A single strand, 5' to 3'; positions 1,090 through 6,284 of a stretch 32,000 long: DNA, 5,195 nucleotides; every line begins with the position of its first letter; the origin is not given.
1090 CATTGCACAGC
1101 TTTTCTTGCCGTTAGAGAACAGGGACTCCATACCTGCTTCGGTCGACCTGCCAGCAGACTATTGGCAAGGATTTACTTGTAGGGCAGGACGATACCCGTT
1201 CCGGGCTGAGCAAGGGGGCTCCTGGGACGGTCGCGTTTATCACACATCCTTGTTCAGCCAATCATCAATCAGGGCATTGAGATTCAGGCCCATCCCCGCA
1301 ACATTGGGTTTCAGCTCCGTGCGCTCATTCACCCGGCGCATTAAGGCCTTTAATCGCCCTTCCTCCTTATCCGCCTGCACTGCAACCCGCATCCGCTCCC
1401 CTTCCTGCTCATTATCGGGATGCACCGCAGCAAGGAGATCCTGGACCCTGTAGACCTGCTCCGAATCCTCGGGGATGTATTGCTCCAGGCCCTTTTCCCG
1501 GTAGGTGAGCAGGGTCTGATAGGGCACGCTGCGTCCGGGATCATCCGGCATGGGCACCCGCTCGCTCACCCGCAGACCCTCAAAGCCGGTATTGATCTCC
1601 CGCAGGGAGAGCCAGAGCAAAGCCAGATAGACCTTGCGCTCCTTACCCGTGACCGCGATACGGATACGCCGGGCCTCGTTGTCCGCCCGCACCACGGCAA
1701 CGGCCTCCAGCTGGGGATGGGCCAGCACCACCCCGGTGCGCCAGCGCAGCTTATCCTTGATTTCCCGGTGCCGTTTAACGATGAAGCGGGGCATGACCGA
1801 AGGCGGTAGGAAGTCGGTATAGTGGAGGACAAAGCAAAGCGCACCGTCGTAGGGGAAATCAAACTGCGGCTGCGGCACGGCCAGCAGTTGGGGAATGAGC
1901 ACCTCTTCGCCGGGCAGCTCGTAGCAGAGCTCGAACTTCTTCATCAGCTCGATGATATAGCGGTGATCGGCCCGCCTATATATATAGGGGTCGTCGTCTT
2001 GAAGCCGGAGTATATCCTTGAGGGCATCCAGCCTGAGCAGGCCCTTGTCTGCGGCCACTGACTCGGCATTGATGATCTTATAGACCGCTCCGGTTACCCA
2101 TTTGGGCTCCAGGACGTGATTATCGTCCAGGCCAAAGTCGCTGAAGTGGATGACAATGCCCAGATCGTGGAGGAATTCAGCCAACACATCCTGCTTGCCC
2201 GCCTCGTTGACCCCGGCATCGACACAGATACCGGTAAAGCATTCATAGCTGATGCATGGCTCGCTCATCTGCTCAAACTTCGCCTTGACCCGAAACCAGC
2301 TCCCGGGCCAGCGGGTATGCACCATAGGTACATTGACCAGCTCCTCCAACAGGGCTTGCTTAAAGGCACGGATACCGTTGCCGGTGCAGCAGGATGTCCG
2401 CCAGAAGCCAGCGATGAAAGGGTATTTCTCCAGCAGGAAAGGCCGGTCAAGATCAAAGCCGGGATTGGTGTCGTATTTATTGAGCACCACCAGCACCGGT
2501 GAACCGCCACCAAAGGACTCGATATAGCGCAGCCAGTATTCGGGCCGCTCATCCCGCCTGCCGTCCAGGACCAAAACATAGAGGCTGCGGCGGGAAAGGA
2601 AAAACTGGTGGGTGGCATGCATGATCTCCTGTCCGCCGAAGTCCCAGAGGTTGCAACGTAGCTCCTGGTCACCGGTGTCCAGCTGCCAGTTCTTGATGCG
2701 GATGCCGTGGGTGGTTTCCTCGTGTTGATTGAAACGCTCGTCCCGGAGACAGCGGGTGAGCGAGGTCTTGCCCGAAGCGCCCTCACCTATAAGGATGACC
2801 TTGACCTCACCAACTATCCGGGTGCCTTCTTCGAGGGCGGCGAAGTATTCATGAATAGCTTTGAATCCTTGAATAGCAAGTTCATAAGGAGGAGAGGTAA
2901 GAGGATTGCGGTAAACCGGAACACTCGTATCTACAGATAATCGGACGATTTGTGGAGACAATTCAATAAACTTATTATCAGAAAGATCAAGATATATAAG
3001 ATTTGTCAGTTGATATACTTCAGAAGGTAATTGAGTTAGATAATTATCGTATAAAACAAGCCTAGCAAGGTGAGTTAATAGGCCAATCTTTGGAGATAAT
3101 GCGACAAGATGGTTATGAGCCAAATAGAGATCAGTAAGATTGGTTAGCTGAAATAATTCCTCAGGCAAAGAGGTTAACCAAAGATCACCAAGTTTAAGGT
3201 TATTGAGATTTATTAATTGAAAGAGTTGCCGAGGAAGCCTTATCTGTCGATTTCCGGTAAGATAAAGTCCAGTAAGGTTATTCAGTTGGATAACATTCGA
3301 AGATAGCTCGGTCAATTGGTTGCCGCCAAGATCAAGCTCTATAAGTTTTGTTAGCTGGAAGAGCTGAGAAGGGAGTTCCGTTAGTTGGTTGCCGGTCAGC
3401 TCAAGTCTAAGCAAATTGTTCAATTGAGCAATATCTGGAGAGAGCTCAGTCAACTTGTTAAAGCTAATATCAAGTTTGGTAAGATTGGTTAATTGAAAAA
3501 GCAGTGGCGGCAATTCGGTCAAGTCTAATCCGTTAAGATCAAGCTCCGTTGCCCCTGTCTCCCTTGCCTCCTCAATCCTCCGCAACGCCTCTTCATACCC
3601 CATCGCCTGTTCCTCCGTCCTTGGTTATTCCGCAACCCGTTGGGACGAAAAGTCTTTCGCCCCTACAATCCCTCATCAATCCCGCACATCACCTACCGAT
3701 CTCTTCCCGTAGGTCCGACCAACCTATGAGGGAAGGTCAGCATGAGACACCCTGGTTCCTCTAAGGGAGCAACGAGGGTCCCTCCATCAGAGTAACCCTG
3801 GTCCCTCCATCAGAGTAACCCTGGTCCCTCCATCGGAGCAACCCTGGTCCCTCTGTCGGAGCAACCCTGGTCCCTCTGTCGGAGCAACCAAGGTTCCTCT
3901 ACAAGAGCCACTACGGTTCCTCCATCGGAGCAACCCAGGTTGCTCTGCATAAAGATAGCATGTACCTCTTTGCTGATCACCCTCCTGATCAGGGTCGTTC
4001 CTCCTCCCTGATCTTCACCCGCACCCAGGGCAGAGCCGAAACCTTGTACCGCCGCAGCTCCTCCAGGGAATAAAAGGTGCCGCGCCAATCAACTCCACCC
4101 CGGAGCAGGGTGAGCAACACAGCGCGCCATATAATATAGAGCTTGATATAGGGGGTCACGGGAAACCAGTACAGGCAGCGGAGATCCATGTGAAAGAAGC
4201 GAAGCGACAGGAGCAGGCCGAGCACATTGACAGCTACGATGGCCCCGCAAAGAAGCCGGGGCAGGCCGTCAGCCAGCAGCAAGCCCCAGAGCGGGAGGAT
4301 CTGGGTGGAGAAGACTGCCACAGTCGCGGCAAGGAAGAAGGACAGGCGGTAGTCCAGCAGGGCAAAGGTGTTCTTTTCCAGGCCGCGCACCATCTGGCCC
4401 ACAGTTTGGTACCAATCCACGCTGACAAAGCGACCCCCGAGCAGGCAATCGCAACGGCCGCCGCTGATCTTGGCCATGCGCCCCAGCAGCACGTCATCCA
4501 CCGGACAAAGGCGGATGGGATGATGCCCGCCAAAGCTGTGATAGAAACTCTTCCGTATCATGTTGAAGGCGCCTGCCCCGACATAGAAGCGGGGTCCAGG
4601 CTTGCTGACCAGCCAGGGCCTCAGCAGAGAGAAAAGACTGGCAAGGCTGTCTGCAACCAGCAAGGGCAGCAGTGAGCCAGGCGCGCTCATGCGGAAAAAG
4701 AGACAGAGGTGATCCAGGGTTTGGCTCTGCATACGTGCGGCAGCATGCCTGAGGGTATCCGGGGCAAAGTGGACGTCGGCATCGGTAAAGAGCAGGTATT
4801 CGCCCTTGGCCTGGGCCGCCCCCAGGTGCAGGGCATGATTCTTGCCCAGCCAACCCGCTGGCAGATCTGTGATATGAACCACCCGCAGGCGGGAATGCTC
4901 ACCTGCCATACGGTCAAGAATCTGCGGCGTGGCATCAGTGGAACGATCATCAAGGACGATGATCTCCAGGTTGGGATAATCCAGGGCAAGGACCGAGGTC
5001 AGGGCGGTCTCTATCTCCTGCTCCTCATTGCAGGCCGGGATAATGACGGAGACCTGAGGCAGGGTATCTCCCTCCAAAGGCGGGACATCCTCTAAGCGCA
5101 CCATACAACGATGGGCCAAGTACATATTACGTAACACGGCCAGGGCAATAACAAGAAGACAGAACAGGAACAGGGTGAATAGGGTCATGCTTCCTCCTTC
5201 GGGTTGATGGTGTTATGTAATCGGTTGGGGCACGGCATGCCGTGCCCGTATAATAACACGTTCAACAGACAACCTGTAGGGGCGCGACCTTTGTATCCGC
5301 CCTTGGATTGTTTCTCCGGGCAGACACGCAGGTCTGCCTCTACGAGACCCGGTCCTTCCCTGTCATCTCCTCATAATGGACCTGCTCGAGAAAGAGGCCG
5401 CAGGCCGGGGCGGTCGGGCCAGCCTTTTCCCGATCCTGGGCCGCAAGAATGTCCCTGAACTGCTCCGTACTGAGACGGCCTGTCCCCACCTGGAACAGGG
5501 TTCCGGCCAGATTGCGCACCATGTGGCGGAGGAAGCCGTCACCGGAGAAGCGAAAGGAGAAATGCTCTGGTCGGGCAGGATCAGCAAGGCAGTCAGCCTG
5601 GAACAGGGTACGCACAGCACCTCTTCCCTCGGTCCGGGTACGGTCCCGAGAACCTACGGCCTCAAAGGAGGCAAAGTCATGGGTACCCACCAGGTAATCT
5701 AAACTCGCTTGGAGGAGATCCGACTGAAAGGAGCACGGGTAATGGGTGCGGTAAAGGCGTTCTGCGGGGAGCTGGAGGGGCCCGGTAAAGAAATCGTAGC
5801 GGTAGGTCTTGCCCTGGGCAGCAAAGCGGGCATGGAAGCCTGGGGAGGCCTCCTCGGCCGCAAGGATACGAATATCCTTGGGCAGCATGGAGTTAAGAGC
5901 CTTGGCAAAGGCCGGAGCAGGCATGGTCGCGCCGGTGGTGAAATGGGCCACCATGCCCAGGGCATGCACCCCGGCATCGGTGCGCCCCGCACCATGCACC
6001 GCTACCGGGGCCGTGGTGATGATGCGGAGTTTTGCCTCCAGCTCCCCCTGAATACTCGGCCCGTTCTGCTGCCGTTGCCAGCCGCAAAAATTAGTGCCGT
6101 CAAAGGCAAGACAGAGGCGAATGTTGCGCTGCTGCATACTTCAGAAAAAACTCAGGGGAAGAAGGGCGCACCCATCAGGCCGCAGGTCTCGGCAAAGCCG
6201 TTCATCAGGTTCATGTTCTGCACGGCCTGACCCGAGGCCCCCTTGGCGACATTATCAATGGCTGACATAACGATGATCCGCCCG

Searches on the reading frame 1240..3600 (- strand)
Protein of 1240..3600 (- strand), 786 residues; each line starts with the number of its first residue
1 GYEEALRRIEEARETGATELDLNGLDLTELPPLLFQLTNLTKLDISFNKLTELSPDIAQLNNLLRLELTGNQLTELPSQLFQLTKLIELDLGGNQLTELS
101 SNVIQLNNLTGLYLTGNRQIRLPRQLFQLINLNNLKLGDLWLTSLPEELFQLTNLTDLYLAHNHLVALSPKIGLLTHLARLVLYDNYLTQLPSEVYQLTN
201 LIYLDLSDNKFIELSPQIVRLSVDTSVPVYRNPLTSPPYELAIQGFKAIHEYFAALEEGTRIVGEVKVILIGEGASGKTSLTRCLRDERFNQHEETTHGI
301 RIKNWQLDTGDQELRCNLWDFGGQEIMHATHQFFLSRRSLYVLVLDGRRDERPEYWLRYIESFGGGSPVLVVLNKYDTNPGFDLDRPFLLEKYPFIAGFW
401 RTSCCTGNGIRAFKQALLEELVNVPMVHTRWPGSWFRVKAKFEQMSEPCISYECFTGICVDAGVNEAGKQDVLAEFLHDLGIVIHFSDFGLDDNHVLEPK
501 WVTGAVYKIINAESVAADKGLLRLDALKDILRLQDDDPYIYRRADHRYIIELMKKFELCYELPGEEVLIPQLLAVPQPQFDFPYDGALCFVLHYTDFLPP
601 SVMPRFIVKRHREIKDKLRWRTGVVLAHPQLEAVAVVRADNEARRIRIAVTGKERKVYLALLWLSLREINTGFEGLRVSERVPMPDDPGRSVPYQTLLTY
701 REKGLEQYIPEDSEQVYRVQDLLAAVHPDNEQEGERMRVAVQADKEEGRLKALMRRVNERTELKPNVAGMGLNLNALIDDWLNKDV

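Call 89: search_protein_families(library=pfam, proteins=[window:1240-3600:-], max_evalue=0.00001)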
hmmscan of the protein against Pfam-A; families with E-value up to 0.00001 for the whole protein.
window:1240-3600:- (786 aa): 9 families
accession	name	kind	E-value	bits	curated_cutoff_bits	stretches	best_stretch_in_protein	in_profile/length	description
PF16095.11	COR-A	-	1.5e-36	125.9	35.3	1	432-573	1-143/143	C-terminal of Roc, COR-A domain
PF08477.19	Roc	-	2.2e-28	99.3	27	1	267-377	1-119/119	Ras of Complex, Roc, domain of DAPkinase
PF25497.1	COR-B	-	2.5e-26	92.6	27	1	588-723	4-143/145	C-terminal of Roc, COR-B domain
PF13855.12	LRR_8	-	2.8e-20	72.3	27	2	62-118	2-60/61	Leucine rich repeat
PF12799.13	LRR_4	-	2.5e-16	59.8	27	0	38-76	1-39/44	Leucine Rich repeats (2 copies)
PF23598.1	LRR_14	-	3.2e-14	52.9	40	1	66-161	52-147/353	Leucine-rich repeat region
PF00071.28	Ras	-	2e-10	40.9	21.6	1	267-378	1-116/162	Ras family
PF00560.39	LRR_1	-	1.3e-07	30.7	20.6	0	39-57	1-20/23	Leucine Rich Repeat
PF00025.27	Arf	-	3e-06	27.3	22.3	1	265-358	14-102/174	ADP-ribosylation factor family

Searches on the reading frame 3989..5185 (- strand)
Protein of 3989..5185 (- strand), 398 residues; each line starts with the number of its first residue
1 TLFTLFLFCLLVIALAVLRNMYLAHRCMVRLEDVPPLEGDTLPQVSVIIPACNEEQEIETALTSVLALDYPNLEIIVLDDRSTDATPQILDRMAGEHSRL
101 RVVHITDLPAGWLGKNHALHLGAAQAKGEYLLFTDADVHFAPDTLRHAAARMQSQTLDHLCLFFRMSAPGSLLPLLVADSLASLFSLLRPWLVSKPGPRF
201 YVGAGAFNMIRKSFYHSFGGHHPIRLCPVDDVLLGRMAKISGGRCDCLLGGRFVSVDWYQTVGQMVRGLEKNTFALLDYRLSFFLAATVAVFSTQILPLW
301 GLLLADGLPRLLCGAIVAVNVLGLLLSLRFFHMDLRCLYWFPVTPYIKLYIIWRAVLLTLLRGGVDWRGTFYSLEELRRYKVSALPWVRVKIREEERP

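Call 89: search_protein_families(library=pfam, proteins=[window:3989-5185:-], max_evalue=0.00001)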
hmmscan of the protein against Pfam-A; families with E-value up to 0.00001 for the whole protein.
window:3989-5185:- (398 aa): 4 families
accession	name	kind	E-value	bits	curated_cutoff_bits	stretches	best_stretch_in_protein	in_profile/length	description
PF00535.33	Glycos_transf_2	-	4e-28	98.9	23.3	1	46-164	1-115/168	Glycosyl transferase family 2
PF13641.12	Glyco_tranf_2_3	-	5.2e-18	66.3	27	1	43-244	1-200/230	Glycosyltransferase like family 2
PF10111.15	Glyco_tranf_2_2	-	1.8e-08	34.7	27.3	1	46-157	1-111/276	Glycosyltransferase like family 2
PF13506.12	Glyco_transf_21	-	1.1e-07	32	21.7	1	107-245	10-144/174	Glycosyl transferase family 21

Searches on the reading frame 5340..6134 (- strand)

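Call 89: search_protein_families(library=pfam, proteins=[window:5340-6134:-], max_evalue=0.00001)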
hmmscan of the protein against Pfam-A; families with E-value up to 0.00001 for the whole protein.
window:5340-6134:- (264 aa): 1 family
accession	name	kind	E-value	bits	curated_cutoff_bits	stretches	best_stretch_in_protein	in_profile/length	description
PF01416.25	PseudoU_synth_1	-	4.9e-40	136.8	23.3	2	147-255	4-108/108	tRNA pseudouridine synthase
